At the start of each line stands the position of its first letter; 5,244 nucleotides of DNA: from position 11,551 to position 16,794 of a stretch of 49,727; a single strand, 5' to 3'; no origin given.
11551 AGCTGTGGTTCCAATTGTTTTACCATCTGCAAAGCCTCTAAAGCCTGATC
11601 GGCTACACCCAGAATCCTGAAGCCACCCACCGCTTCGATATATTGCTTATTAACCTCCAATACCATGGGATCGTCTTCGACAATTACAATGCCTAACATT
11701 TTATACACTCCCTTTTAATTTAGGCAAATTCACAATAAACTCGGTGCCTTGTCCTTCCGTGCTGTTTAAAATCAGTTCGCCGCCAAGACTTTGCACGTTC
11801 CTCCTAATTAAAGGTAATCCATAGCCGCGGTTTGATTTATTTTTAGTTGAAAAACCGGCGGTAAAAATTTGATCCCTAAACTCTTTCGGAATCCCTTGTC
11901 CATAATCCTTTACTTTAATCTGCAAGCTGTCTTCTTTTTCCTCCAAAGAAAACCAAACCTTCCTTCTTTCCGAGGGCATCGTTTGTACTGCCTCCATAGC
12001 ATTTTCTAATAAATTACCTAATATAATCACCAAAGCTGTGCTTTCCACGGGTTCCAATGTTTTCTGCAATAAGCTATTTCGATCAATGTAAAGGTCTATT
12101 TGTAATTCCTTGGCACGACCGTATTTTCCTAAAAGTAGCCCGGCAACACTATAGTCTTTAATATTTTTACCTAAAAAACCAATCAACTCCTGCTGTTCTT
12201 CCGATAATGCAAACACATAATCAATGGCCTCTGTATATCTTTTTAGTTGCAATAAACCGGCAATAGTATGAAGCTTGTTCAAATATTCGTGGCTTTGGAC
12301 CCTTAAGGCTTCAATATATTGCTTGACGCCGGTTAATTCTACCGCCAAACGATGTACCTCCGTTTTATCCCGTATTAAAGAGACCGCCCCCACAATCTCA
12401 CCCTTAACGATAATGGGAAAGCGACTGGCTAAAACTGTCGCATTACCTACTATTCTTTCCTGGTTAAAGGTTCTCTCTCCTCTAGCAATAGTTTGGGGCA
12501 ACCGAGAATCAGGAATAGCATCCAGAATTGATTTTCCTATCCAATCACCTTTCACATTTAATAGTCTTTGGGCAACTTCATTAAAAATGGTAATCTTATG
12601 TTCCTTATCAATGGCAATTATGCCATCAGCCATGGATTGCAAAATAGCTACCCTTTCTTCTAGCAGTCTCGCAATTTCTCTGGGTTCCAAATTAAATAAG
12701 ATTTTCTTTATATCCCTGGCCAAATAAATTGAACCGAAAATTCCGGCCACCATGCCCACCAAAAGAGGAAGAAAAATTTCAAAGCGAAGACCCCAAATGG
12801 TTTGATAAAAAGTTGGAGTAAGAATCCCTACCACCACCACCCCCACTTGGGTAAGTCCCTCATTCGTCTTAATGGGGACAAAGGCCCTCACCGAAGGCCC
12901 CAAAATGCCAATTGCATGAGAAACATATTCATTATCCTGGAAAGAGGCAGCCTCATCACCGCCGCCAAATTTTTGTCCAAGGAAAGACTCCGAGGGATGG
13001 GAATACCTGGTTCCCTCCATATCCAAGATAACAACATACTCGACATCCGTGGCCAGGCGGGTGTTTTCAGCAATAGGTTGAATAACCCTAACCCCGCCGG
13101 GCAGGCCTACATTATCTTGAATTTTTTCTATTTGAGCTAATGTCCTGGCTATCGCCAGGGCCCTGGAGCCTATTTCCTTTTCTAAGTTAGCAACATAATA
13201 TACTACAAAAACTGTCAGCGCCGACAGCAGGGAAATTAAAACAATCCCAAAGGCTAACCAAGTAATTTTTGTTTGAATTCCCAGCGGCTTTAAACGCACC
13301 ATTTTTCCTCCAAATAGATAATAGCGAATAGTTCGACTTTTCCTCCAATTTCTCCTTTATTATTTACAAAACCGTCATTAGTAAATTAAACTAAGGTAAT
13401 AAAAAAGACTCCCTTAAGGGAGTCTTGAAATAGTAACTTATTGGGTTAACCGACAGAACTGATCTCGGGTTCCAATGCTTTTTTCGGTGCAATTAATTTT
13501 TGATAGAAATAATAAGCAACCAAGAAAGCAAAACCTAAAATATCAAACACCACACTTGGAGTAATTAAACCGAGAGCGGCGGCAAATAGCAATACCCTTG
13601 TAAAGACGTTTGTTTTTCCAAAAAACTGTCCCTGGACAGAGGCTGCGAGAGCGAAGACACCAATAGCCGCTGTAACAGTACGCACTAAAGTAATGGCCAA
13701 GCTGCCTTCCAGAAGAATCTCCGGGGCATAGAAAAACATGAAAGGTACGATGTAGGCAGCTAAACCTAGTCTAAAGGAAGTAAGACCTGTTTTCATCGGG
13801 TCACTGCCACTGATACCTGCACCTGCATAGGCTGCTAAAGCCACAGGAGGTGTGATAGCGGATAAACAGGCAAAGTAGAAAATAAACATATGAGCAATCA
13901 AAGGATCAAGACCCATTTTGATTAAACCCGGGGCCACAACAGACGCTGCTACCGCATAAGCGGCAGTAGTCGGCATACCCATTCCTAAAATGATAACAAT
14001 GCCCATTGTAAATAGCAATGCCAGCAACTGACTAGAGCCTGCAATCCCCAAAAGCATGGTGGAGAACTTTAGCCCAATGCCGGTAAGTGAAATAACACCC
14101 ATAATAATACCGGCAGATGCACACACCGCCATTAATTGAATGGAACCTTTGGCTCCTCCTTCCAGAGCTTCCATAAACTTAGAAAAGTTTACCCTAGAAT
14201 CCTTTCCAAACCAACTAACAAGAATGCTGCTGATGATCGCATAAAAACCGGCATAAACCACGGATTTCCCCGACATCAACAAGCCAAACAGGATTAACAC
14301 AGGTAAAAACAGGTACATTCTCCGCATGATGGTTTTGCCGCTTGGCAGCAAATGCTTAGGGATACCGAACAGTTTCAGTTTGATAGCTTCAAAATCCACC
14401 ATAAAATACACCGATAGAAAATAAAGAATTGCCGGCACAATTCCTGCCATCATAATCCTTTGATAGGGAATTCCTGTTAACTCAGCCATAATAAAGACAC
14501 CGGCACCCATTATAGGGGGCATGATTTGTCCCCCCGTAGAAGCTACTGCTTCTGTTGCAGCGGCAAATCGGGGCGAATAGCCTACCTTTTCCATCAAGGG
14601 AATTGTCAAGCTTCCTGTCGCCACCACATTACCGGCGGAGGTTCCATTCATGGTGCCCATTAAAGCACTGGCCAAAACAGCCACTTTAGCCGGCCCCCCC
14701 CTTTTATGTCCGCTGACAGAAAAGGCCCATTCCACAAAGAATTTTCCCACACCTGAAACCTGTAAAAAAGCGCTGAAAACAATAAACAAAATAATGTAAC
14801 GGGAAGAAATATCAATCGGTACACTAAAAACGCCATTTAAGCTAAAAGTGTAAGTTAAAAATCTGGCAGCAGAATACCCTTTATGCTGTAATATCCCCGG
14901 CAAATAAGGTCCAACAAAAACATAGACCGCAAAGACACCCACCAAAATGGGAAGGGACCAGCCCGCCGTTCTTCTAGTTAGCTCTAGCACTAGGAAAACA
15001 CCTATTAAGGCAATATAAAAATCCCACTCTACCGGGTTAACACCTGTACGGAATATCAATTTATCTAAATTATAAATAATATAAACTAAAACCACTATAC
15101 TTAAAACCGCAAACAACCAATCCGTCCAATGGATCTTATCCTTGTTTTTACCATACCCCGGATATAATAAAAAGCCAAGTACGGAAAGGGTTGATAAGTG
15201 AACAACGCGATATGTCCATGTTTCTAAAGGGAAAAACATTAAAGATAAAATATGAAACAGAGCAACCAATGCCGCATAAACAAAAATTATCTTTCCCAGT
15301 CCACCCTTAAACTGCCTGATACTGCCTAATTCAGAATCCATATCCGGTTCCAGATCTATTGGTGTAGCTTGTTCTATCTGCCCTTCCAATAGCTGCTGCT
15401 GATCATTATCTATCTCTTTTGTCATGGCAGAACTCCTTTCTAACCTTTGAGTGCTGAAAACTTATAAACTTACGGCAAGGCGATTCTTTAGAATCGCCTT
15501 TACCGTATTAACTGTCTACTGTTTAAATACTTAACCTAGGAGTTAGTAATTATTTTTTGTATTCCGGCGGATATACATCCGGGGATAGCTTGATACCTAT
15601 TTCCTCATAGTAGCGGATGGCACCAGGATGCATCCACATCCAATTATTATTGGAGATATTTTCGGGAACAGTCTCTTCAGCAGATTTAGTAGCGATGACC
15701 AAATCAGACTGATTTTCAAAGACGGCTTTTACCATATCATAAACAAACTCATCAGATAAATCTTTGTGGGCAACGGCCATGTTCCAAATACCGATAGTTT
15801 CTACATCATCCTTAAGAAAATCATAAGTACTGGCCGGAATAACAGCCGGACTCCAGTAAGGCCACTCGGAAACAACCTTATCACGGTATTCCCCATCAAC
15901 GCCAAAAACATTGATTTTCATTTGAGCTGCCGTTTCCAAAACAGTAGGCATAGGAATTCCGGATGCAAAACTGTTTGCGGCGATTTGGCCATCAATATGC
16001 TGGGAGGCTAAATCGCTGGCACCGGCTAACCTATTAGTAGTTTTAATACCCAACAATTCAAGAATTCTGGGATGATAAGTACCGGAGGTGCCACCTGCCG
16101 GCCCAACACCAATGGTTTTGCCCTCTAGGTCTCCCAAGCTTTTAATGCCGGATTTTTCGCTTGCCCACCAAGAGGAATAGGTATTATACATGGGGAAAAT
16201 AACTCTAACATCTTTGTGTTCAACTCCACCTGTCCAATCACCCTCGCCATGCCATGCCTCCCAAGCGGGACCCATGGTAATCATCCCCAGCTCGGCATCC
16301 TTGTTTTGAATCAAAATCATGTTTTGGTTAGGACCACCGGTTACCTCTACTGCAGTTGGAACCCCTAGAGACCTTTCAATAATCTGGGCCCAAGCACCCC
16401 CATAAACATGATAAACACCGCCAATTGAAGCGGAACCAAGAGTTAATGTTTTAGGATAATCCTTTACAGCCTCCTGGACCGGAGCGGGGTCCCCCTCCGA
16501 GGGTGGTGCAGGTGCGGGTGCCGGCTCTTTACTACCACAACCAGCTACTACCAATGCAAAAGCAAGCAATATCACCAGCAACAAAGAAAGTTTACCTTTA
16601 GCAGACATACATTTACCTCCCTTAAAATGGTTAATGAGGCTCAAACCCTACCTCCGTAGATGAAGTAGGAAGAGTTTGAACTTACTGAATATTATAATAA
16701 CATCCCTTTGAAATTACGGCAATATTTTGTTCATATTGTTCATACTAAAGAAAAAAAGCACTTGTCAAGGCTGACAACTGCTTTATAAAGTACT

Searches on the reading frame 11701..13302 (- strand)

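Call 43: search_protein_families(library=pfam, proteins=[window:11701-13302:-], max_evalue=0.00001)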
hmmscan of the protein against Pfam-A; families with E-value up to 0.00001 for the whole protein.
window:11701-13302:- (533 aa): 5 families
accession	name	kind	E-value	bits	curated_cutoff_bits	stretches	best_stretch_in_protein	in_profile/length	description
PF17203.10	sCache_3_2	-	1.1e-26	94.1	28.4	1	38-172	4-138/140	Single cache domain 3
PF02518.31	HATPase_c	-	2.8e-20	73.3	26.4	1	422-528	4-109/111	Histidine kinase-, DNA gyrase B-, and HSP90-like ATPase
PF14501.12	HATPase_c_5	-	5.8e-12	45.9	22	1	421-517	3-93/102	GHKL domain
PF14689.11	SPOB_a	-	2e-11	43.7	28.1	1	326-371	9-54/62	Sensor_kinase_SpoOB-type, alpha-helical domain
PF00989.32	PAS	-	1e-08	35.6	22.6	1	215-285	1-75/113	PAS fold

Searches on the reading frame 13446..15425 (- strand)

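Call 44: search_protein_families(library=pfam, proteins=[window:13446-15425:-], max_evalue=0.00001)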
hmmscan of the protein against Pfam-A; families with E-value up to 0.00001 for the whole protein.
window:13446-15425:- (659 aa): 1 family
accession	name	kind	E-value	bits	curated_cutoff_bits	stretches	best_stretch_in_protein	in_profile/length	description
PF06808.19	DctM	-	2.1e-87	294.1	23.8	1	141-572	1-406/413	Tripartite ATP-independent periplasmic transporter, DctM component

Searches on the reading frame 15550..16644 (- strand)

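Call 44: search_protein_families(library=pfam, proteins=[window:15550-16644:-], max_evalue=0.00001)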
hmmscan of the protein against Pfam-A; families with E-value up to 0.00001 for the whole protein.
window:15550-16644:- (364 aa): 1 family
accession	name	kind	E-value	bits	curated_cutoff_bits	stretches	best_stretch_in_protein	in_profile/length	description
PF16868.10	NMT1_3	-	2.8e-77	260.6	27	1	70-350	2-289/289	NMT1-like family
